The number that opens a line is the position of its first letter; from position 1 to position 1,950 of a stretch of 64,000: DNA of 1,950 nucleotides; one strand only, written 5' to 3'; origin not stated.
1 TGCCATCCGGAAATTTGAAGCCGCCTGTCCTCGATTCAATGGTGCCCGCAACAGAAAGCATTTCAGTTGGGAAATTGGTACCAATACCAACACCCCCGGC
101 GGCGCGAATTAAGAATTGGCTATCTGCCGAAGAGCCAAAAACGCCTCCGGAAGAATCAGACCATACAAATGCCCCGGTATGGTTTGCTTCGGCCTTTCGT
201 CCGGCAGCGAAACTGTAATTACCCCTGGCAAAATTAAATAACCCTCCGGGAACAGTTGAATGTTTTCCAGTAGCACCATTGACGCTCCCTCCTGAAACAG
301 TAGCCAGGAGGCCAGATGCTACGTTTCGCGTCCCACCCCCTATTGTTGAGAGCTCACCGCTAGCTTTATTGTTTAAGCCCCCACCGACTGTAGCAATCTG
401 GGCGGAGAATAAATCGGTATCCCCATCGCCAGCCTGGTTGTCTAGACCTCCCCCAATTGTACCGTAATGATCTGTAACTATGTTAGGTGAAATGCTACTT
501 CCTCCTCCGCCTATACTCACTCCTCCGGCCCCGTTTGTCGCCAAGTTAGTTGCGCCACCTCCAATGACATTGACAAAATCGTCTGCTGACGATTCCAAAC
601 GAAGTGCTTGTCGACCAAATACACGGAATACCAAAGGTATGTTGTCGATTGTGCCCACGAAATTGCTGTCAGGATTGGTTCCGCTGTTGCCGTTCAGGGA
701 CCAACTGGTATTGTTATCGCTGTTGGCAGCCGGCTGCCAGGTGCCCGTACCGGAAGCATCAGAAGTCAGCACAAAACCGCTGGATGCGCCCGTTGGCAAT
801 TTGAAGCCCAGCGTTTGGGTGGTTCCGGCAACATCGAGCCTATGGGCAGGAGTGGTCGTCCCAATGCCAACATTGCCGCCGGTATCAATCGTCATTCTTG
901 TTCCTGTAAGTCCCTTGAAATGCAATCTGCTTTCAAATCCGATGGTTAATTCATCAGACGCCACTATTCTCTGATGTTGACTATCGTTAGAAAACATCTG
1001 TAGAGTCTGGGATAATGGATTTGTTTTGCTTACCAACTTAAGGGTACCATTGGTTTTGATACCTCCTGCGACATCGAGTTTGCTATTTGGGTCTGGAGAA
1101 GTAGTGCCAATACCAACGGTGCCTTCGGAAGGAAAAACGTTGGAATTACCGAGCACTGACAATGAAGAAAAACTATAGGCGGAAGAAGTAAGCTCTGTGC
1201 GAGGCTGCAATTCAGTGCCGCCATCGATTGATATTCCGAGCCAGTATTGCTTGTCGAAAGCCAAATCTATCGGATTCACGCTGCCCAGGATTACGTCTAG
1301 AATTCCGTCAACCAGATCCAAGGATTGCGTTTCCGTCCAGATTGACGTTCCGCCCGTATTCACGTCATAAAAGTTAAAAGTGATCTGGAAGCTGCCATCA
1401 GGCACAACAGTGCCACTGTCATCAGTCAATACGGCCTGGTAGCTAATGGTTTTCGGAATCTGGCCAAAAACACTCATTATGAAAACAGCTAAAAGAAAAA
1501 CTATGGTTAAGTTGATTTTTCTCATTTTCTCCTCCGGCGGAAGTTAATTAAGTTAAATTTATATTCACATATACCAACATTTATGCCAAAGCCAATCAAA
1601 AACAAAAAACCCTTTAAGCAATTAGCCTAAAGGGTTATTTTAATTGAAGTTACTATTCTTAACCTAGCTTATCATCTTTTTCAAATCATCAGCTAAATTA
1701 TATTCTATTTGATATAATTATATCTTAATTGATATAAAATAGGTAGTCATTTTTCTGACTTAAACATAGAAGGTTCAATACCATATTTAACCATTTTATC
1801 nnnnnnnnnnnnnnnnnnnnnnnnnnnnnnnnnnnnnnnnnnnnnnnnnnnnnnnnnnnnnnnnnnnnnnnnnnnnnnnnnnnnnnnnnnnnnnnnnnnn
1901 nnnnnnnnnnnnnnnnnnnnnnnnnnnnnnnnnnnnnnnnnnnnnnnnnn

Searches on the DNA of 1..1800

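Call 72: search_rna_families(source=window, start=1, end=1800, threshold=evalue, max_evalue=0.1)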
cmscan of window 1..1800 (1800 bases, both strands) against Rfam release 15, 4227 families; matches with E-value up to 0.1: 0.
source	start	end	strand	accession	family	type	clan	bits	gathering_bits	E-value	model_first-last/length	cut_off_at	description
